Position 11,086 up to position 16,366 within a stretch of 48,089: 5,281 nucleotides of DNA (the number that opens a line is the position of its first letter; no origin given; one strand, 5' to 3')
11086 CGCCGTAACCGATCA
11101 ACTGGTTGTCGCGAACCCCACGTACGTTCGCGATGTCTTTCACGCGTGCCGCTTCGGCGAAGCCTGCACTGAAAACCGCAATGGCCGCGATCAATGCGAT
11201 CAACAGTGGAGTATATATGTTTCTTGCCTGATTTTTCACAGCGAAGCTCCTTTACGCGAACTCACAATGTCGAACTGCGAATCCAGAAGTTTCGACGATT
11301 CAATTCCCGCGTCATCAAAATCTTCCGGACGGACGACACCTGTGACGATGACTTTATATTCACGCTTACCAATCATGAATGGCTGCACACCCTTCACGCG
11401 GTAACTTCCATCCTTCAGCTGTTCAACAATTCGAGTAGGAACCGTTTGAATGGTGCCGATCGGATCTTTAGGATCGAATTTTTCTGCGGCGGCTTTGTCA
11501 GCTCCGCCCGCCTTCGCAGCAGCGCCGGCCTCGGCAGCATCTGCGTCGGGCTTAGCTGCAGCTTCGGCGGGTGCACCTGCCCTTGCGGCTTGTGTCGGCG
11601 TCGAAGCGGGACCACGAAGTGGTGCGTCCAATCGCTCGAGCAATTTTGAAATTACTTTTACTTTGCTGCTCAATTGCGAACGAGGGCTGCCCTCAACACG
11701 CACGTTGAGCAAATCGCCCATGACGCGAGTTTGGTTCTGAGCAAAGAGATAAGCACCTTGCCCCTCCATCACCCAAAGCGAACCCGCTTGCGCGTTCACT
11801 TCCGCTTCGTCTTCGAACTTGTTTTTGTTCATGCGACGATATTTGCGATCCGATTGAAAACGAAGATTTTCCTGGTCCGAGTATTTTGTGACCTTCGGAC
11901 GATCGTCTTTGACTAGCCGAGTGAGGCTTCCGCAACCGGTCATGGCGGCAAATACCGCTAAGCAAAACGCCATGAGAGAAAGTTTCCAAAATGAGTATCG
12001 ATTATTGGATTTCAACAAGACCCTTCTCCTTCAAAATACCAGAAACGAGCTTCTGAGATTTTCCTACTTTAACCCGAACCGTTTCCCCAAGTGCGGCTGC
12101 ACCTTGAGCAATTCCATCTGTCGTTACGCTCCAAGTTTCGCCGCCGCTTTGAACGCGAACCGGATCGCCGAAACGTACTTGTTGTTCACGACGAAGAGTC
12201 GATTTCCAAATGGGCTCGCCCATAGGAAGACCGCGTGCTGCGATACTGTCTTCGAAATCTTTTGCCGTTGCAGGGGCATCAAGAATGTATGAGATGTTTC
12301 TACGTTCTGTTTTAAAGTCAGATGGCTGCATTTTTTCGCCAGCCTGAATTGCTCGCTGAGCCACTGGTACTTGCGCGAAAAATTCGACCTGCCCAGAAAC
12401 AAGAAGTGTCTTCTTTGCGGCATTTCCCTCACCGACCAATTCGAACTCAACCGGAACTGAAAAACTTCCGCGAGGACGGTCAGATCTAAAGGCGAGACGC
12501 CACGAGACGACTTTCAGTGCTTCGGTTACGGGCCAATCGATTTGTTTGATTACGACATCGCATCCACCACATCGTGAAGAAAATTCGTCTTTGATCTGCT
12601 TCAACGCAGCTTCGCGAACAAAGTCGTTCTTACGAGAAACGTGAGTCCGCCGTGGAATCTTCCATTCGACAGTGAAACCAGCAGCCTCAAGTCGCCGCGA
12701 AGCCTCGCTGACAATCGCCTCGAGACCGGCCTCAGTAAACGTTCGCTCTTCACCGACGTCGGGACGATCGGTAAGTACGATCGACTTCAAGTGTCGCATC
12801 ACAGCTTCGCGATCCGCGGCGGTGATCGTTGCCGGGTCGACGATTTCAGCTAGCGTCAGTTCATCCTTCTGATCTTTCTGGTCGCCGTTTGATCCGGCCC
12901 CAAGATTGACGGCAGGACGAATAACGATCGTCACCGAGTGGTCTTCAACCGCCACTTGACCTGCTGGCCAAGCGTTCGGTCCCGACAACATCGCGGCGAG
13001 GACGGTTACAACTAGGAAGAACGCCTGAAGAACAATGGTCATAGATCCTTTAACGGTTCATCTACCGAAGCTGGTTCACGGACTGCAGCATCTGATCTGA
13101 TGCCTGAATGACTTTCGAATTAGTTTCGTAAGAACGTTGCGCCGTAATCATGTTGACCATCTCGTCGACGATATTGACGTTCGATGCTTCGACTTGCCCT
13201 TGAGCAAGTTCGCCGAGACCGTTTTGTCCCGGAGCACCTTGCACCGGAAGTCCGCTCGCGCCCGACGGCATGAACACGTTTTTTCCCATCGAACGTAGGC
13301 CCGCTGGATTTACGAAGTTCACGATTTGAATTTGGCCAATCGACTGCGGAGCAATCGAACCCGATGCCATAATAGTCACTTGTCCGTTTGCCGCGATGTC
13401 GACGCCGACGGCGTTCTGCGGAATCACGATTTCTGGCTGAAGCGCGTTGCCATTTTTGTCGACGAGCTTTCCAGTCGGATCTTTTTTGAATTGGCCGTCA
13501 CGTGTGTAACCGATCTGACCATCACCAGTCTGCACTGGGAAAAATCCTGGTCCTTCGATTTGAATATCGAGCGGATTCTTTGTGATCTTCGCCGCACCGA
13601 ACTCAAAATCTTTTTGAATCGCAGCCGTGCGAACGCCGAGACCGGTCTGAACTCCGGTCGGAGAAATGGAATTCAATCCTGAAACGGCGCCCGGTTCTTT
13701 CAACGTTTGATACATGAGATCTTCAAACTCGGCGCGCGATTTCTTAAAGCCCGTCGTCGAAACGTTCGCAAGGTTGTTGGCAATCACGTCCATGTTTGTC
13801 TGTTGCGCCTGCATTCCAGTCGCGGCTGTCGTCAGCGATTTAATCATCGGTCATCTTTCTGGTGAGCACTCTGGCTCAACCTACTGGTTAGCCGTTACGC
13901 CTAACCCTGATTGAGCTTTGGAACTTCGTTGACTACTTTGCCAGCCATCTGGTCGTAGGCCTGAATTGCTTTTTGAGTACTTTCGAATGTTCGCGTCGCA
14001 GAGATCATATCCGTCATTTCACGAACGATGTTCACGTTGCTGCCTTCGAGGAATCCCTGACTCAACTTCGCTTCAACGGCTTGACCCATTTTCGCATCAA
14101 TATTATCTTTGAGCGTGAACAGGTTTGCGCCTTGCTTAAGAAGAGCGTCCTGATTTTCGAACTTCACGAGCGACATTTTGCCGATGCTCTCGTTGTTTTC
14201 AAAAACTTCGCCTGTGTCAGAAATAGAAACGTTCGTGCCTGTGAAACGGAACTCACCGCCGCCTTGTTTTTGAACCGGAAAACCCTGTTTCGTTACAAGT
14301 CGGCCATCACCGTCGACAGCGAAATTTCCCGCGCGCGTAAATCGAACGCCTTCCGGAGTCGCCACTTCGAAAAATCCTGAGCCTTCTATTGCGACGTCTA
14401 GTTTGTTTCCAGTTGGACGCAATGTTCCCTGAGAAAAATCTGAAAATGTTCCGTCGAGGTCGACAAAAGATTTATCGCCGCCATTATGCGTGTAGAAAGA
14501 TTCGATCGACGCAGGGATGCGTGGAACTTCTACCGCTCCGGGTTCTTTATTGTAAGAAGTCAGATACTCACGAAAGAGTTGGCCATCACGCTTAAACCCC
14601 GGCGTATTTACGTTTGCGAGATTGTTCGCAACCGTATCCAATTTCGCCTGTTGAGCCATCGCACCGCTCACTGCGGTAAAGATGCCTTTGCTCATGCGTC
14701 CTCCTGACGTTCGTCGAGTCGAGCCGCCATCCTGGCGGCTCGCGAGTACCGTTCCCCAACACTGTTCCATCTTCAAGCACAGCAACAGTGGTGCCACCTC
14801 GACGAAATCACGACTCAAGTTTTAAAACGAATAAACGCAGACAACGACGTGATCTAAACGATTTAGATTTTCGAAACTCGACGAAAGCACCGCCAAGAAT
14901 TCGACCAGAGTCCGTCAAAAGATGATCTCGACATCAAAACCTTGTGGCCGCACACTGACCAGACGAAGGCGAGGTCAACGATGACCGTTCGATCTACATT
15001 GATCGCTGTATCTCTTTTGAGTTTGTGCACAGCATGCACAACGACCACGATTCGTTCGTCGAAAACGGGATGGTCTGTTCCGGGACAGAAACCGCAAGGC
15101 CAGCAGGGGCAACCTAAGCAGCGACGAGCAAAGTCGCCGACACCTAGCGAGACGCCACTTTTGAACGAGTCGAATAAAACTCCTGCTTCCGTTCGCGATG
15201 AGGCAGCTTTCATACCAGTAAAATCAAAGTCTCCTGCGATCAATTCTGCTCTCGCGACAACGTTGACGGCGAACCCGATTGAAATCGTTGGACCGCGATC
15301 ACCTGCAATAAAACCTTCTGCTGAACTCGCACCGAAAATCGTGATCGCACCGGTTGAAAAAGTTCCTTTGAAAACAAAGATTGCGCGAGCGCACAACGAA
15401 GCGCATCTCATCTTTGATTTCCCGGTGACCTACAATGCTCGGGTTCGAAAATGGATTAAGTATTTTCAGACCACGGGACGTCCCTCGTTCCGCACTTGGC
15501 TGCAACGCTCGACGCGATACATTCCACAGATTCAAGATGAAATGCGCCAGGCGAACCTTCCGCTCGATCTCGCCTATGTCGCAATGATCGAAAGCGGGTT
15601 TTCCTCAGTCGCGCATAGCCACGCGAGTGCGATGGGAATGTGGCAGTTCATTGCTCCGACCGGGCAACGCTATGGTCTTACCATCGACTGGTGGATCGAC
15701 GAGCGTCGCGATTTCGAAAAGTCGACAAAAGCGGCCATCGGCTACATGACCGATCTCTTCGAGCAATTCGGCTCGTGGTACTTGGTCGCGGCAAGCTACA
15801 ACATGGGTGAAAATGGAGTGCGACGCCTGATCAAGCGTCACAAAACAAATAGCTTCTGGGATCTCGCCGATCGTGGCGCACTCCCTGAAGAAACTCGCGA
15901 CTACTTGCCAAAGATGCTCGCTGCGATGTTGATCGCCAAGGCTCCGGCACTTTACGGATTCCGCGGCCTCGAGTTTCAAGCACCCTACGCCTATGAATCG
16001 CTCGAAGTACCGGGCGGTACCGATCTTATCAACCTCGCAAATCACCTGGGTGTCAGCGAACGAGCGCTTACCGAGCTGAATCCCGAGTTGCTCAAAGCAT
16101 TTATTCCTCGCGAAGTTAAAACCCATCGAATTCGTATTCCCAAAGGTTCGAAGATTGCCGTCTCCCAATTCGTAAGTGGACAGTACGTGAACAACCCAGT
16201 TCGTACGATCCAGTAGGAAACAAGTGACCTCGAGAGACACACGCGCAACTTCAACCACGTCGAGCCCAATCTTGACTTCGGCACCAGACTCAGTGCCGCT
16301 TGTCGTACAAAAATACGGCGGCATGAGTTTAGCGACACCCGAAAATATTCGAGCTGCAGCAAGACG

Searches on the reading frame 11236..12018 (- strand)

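Call 85: search_protein_families(library=pfam, proteins=[window:11236-12018:-], max_evalue=0.00001)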
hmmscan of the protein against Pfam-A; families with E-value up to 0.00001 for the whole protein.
window:11236-12018:- (260 aa): 1 family
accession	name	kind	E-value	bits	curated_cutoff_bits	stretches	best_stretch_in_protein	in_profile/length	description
PF02107.21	FlgH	-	1.4e-12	48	27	1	76-249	2-146/172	Flagellar L-ring protein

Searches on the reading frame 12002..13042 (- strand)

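Call 85: search_protein_families(library=pfam, proteins=[window:12002-13042:-], max_evalue=0.00001)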
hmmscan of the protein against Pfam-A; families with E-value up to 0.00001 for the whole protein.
window:12002-13042:- (346 aa): 1 family
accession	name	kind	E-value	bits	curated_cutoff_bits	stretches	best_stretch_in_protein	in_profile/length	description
PF13144.11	ChapFlgA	-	2.7e-20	73.1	23.8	1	224-345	2-122/122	Chaperone for flagella basal body P-ring formation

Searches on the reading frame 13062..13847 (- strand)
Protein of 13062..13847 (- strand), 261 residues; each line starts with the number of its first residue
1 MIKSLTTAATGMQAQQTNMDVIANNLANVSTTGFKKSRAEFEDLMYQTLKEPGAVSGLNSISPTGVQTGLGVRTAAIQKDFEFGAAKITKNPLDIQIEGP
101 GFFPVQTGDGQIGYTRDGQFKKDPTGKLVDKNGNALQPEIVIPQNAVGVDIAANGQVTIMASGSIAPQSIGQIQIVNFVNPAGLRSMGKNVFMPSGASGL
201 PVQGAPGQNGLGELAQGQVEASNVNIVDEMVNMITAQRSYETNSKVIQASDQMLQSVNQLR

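Call 85: search_protein_families(library=pfam, proteins=[window:13062-13847:-], max_evalue=0.00001)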
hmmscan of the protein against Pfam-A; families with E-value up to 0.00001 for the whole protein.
window:13062-13847:- (261 aa): 3 families
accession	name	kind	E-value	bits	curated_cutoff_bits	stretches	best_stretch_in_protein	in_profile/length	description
PF22692.1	LlgE_F_G_D1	-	8.5e-23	80.7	27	1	97-158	2-63/64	Flagellar hook protein FlgE/F/G D1 domain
PF06429.18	Flg_bbr_C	-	2.5e-21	75.4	23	1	215-260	1-46/46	Flagellar basal body rod FlgEFG protein C-terminal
PF00460.25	Flg_bb_rod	-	1.1e-11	44.9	20.7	1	5-35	1-31/31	Flagella basal body rod protein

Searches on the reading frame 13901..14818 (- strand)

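Call 85: search_protein_families(library=pfam, proteins=[window:13901-14818:-], max_evalue=0.00001)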
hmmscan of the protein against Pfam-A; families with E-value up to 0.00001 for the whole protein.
window:13901-14818:- (305 aa): 3 families
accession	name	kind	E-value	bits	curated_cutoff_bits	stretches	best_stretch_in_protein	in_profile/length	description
PF06429.18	Flg_bbr_C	-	5e-19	68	23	1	254-297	2-45/46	Flagellar basal body rod FlgEFG protein C-terminal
PF22692.1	LlgE_F_G_D1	-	7.7e-15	55.2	27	1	143-205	1-62/64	Flagellar hook protein FlgE/F/G D1 domain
PF00460.25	Flg_bb_rod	-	2.9e-13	49.9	20.7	1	48-76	3-31/31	Flagella basal body rod protein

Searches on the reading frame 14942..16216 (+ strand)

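Call 85: search_protein_families(library=pfam, proteins=[window:14942-16216:+], max_evalue=0.00001)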
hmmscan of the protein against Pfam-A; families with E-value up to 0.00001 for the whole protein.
window:14942-16216:+ (424 aa): 1 family
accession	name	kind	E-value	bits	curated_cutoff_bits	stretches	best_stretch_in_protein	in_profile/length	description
PF01464.25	SLT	-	1.6e-22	79.7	21.3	1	205-306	12-114/117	Transglycosylase SLT domain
